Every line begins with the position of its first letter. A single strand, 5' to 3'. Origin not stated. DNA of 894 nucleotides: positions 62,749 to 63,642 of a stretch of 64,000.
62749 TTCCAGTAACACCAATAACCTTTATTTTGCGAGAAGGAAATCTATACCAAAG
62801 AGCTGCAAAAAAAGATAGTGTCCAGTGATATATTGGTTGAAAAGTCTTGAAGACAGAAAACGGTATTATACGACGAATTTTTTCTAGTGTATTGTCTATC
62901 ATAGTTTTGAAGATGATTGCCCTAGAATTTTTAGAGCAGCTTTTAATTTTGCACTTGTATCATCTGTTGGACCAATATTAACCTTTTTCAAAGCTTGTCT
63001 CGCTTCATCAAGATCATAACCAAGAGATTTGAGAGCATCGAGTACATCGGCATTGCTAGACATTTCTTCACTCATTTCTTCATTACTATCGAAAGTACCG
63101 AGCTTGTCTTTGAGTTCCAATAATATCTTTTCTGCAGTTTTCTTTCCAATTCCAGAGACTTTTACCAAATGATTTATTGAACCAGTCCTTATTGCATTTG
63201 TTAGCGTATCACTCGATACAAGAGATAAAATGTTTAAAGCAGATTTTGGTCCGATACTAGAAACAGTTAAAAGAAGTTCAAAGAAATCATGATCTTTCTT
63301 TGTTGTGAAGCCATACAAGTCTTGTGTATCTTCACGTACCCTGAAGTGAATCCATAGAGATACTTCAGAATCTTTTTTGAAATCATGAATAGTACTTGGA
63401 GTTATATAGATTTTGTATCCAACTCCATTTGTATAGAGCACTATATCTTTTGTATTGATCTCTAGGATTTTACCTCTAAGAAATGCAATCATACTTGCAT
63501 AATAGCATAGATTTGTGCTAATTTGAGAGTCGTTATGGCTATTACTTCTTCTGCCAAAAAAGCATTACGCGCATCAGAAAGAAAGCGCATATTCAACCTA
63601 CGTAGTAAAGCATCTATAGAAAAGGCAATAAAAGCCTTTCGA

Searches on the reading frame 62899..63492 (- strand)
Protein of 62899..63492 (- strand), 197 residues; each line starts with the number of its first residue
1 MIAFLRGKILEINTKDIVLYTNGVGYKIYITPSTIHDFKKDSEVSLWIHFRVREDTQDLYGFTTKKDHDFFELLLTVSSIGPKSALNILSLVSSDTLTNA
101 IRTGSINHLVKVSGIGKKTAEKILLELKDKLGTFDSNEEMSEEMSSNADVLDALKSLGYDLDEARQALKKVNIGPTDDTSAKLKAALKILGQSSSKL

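Call 74: search_protein_families(library=pfam, proteins=[window:62899-63492:-], max_evalue=0.001)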
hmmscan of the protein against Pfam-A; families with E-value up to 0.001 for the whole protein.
window:62899-63492:- (197 aa): 5 families
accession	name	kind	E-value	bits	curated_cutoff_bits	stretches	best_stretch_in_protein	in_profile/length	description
PF01330.27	RuvA_N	-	4.8e-19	68.7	23.6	1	1-61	1-61/61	RuvA N terminal domain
PF14520.12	HHH_5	-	4.3e-14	53.2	27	1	71-129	1-57/57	Helix-hairpin-helix domain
PF07499.19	RuvA_C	-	6.2e-11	43.1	24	1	148-190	4-46/47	RuvA, C-terminal domain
PF00633.29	HHH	-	8.8e-07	28.9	24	1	100-124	4-28/30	Helix-hairpin-helix motif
PF12836.13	HHH_3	-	3.2e-06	27.6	27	1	101-141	8-47/65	Helix-hairpin-helix motif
